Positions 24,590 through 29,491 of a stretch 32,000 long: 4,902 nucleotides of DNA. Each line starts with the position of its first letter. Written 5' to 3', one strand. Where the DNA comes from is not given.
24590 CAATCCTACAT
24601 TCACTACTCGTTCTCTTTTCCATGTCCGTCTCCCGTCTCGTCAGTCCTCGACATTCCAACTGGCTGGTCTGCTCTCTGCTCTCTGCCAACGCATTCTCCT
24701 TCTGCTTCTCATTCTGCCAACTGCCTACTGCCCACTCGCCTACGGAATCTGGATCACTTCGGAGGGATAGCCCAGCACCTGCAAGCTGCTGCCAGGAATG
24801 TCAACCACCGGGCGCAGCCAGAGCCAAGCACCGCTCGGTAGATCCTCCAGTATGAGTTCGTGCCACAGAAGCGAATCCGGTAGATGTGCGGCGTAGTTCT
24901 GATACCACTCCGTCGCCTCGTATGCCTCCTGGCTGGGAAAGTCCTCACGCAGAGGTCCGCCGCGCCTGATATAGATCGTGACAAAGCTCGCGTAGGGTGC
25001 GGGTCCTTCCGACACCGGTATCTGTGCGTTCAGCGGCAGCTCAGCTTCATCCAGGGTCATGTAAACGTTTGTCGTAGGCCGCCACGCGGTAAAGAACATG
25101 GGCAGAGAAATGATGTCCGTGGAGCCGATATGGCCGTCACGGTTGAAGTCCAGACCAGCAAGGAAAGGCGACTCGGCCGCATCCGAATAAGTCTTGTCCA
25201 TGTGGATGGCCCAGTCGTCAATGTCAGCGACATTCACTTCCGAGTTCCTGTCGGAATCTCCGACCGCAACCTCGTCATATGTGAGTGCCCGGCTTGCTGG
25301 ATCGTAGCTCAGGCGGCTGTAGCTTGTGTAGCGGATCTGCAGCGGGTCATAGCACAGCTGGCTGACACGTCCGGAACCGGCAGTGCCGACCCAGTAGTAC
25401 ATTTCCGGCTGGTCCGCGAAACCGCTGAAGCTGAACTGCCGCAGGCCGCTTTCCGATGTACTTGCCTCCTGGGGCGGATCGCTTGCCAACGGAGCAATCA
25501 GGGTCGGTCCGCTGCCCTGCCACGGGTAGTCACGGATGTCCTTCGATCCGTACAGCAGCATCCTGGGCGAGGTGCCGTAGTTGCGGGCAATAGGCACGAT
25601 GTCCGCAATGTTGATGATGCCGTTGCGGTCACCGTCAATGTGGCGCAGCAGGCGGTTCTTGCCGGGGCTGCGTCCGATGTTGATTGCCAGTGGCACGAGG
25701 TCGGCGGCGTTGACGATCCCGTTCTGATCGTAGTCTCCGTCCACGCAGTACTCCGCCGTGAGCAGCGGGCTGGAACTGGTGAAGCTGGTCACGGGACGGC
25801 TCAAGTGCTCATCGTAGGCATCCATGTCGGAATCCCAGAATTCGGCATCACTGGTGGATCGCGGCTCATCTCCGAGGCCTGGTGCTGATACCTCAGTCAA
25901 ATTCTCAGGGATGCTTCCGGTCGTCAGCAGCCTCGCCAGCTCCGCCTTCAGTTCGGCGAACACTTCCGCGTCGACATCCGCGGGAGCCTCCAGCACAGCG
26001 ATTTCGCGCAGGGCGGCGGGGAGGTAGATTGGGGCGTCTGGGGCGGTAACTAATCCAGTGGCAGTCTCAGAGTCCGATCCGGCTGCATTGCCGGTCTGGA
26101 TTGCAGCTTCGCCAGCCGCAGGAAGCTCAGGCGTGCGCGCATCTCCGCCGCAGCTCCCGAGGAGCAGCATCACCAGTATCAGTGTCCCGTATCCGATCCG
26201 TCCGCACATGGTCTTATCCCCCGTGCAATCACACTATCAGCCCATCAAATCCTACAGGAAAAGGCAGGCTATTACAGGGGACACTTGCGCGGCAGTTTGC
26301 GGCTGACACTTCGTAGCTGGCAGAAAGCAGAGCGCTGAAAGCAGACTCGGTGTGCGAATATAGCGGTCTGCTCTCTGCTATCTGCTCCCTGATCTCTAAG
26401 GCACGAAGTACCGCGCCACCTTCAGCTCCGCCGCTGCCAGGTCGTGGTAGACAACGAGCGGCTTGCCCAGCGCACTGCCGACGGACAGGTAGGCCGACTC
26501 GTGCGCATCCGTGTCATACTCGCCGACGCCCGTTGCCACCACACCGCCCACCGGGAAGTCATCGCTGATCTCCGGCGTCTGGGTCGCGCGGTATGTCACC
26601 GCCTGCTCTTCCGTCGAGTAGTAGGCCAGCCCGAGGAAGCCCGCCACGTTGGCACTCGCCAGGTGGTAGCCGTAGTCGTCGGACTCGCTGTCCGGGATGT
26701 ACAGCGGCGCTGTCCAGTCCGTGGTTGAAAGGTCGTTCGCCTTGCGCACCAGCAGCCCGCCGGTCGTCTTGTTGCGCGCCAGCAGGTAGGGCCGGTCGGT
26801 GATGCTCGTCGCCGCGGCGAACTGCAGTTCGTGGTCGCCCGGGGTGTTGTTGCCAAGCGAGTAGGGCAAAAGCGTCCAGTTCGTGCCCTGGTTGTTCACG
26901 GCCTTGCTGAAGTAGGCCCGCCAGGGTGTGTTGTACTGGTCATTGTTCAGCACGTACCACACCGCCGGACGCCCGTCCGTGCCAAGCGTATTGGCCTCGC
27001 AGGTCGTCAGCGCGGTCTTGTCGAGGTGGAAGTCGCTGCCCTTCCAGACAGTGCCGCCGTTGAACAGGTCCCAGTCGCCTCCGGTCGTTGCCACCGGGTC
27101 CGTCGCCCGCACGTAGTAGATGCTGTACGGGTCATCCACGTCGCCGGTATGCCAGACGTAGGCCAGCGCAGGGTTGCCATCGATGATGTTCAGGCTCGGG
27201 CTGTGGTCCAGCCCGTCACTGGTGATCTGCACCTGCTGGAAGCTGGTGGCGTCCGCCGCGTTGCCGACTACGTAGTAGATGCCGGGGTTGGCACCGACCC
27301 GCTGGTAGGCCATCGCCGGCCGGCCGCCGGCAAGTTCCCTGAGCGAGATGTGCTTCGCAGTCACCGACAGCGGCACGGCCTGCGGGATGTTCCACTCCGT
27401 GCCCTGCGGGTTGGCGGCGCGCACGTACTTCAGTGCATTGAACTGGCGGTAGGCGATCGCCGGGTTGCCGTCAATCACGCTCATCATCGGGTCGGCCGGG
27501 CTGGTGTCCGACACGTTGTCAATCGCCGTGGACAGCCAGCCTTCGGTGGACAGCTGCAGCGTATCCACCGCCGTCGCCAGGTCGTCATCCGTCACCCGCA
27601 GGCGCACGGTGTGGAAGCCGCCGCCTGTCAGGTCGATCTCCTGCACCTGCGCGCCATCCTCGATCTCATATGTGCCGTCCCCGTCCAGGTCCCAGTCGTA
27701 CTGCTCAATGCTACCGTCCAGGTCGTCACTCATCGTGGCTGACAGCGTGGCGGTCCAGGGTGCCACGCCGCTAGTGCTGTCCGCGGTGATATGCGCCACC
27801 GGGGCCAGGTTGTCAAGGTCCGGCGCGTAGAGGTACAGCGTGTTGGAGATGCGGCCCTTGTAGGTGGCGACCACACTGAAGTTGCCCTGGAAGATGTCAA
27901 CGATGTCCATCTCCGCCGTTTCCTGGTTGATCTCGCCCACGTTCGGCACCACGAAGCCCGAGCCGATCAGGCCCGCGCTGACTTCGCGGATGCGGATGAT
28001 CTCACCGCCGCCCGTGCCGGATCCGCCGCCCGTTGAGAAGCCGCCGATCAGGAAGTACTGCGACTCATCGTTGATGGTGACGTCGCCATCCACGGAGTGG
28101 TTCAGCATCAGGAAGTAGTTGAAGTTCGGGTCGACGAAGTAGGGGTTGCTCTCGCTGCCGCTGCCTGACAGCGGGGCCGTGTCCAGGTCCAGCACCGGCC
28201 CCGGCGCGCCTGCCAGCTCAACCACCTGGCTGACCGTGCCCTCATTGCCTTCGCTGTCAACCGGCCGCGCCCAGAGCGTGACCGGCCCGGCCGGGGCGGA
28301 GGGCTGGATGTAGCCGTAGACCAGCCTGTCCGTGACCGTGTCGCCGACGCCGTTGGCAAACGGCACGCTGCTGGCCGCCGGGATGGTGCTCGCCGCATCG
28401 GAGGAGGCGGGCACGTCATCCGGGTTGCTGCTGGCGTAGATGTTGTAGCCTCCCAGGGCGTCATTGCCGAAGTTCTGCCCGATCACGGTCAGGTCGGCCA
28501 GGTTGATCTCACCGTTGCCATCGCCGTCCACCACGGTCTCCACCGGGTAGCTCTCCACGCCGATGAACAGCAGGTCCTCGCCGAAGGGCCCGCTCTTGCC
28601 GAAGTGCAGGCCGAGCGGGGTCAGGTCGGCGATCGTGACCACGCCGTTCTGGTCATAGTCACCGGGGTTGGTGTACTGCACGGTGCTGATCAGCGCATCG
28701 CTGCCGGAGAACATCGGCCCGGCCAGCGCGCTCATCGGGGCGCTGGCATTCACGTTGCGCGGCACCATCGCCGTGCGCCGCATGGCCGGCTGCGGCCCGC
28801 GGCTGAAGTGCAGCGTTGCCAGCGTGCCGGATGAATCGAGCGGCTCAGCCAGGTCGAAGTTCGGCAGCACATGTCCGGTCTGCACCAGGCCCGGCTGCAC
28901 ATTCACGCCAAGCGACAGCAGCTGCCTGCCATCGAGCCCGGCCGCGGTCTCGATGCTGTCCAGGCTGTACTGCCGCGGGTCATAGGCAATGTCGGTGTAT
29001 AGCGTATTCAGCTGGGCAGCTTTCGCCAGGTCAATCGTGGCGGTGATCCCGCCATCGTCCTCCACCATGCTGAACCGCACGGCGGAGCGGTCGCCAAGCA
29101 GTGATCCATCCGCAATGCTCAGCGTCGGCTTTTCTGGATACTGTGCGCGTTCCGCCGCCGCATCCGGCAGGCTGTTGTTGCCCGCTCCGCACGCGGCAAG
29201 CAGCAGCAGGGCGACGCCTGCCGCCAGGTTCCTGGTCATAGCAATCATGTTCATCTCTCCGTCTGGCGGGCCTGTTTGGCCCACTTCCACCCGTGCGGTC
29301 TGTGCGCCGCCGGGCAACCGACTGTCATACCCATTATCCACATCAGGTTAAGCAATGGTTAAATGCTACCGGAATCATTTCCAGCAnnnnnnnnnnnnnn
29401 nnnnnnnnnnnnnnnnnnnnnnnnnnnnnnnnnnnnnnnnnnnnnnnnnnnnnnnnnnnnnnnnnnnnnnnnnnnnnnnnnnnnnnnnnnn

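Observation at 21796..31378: Lipoprotein-anchored cohesin-dockerin network with propeller/PKD cargo and no carbohydrate-active enzyme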

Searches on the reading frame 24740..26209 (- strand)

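Call 3: search_protein_families(library=pfam, proteins=[window:24740-26209:-], max_evalue=1)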
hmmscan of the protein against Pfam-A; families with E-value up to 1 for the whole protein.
window:24740-26209:- (489 aa): 5 families
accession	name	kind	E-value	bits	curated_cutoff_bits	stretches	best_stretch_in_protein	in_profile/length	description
PF13405.12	EF-hand_6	-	0.0095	16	25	0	187-212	5-30/30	EF-hand domain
PF00404.24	Dockerin_1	-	0.031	14.9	22.9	1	158-205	2-50/57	Dockerin type I domain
PF00036.39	EF-hand_1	-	0.035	14.1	25.4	0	187-204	5-22/29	EF hand domain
PF13833.12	EF-hand_8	-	0.059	13.6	28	0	187-205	30-48/54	EF-hand domain pair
PF13499.12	EF-hand_7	-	0.13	13.1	30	0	318-365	12-61/67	EF-hand domain pair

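Call 37: search_protein_families(library=ncbifam, proteins=[window:24740-26209:-], max_evalue=1)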
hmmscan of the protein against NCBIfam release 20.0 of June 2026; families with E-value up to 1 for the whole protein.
window:24740-26209:- (489 aa): 1 family
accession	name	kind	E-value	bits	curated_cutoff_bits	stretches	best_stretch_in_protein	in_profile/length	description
NF050819.1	PolSacchBiosHfsG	equivalog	0.13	11.4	500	1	168-206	67-104/302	polysaccharide biosynthesis protein HfsG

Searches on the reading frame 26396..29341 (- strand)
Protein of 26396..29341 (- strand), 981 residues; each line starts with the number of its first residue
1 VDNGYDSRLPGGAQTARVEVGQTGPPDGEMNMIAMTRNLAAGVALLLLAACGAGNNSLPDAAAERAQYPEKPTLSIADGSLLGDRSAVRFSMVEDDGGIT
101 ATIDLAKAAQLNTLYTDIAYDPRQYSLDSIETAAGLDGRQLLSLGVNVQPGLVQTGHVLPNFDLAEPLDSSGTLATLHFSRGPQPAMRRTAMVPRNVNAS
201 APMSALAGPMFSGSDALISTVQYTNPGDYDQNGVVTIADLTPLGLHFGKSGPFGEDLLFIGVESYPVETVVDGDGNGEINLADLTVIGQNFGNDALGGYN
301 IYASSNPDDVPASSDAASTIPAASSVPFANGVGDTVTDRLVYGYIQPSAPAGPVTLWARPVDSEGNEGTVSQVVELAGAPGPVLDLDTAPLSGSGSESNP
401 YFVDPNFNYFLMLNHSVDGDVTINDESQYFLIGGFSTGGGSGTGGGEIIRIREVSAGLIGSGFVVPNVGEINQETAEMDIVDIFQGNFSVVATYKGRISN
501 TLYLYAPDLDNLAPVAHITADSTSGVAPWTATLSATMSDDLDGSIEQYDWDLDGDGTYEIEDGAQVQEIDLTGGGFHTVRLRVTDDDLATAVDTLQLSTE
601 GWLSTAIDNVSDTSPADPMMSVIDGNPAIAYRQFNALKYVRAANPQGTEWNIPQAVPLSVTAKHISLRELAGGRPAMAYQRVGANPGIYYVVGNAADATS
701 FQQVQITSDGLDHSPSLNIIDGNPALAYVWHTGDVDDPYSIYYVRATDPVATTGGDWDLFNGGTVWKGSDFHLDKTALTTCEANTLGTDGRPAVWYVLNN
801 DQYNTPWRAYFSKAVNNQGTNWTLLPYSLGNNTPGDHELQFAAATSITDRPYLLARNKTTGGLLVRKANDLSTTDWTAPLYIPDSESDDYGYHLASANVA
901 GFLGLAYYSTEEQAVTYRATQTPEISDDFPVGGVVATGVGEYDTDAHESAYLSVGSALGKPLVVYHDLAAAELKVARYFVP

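Call 3: search_protein_families(library=pfam, proteins=[window:26396-29341:-], max_evalue=1)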
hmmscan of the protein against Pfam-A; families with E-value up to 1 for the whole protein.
window:26396-29341:- (981 aa): 2 families
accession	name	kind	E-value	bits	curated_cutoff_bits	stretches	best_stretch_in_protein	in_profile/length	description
PF18911.6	PKD_4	-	1.7e-06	28.4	27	1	511-592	1-78/85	PKD domain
PF22352.2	K319L-like_PKD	-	0.0001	22.7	27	1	530-596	13-81/84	K319L-like, PKD domain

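Call 37: search_protein_families(library=ncbifam, proteins=[window:26396-29341:-], max_evalue=1)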
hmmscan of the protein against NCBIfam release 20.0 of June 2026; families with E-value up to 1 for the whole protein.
window:26396-29341:- (981 aa): 0 families

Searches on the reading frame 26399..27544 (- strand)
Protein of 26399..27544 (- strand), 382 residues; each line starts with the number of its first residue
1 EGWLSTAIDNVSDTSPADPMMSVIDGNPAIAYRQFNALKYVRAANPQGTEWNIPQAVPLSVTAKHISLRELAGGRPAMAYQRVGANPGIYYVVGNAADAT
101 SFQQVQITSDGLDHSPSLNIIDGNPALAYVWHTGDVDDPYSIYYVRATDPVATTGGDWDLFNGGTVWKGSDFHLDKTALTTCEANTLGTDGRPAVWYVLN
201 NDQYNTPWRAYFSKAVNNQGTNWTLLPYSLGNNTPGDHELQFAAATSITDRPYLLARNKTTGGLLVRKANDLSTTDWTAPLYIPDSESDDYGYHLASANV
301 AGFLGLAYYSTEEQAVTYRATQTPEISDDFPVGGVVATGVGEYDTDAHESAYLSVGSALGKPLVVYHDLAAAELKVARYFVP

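Call 56: predict_structure(alignment_id=A5)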
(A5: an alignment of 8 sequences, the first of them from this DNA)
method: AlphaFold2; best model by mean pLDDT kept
length: 382 residues; sequences in the alignment: 8
mean_pLDDT: 69.9   pTM: 0.74
mean pLDDT of the five models: 69.9, 68.4, 68.0, 67.6, 67.5
residues with pLDDT >= 90: 57; 70-90: 155; 50-70: 96; < 50: 74
segments of 3 or more residues with pLDDT < 50: 162-182, 233-236, 327-363, 378-382
pLDDT, mean of each block of 10 residues (from residue 1): 81 71 92 89 93 90 88 91 89 91 90 78 83 66 83 80 42 38 57 72 59 77 68 48 56 70 74 70 61 72 82 86 57 37 40 43 53 52 33
secondary structure, 60 per line:
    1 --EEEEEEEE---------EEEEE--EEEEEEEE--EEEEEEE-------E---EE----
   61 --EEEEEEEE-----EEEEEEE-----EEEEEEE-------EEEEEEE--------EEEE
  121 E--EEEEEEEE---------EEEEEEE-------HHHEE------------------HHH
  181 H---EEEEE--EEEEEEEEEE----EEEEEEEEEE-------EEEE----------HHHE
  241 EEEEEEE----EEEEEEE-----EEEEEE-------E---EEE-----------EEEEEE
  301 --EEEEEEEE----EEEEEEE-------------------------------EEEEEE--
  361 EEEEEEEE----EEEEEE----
elements in order: E3-10 E20-24 E27-34 E37-43 E63-70 E76-82 E88-94 E102-108 E117-121 E124-131 E141-147 H178-181 E185-189 E192-201 E206-215 E223-226 E240-247 E252-258 E264-269 E281-283 E295-300 E303-310 E315-321 E353-358 E361-368 E373-378

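Call 59: fold_search(model_id=the predicted structure, library=pdb)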
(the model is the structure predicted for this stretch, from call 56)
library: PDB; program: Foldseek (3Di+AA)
matches with E <= 10: 964; with E <= 0.001: 341
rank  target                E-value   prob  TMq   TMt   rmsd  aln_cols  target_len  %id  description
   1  8q83_B                8.3e-10  1.00  0.46  0.50   7.4       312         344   14  Photorhabdus laumondii lectin PLL5 in complex with alpha-methyl-fucoside (released 2025-03-05)
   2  8q83_C                2.1e-09  1.00  0.49  0.54   5.0       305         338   14  Photorhabdus laumondii lectin PLL5 in complex with alpha-methyl-fucoside (released 2025-03-05)
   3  3h6j                  2.7e-09  1.00  0.54  0.48   5.7       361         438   13  Crystal structure of a putative neuraminidase from Pseudomonas aeruginosa (released 2009-05-12)
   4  7esl                  3.2e-09  1.00  0.50  0.46   6.5       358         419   12  Crystal structure of a L-rhamnose-alpha-1,4-D-glucuronate lyase from Fusarium oxysporum 12S, N247A N-glycan free form (released 2021-08-04)
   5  5mul                  3.7e-09  1.00  0.52  0.52   6.3       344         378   12  Glycoside Hydrolase BT3686 bound to Glucuronic Acid (released 2017-04-26)
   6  8q83_A                5.0e-09  1.00  0.47  0.50   9.8       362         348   15  Photorhabdus laumondii lectin PLL5 in complex with alpha-methyl-fucoside (released 2025-03-05)
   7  7esk_A                5.3e-09  1.00  0.48  0.45   7.3       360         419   12  Crystal structure of a L-rhamnose-alpha-1,4-D-glucuronate lyase from Fusarium oxysporum 12S, Ligand free form (released 2021-08-04)
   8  8q7u                  9.7e-09  1.00  0.50  0.54  12.4       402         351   12  Photorhabdus laumondii lectin PLL in complex with alpha-methyl-fucoside (released 2025-03-05)
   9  8q83_D                1.5e-08  1.00  0.47  0.51   9.1       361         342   13  Photorhabdus laumondii lectin PLL5 in complex with alpha-methyl-fucoside (released 2025-03-05)
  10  5mum                  1.7e-08  1.00  0.52  0.50   6.9       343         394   13  Glycoside Hydrolase BACINT_00347 (released 2017-04-26)
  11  6rg2_A                2.0e-08  1.00  0.47  0.52   8.6       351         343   15  Photorhabdus laumondii lectin PLL2 in complex with 3-O-methyl-D-glucose (released 2020-07-01)
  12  2w38                  2.1e-08  1.00  0.55  0.49   5.3       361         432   12  Crystal structure of the pseudaminidase from Pseudomonas aeruginosa (released 2008-12-23)
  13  7esn_A                2.6e-08  1.00  0.51  0.46   6.4       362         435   13  Crystal structure of a L-rhamnose-alpha-1,4-D-glucuronate lyase from Fusarium oxysporum 12S, H105F Rha-GlcA complex (released 2021-08-04)
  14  6rgg_B                2.7e-08  1.00  0.48  0.53   5.2       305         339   16  Photorhabdus laumondii lectin PLL2 in complex with O-methylated PGL-1-derived disaccharide (released 2020-07-01)
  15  5hx0_B                3.1e-08  1.00  0.56  0.59   5.6       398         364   14  Crystal structure of unknown function protein Dfer_1899 fromDyadobacter fermentans DSM 18053 (released 2016-02-17)
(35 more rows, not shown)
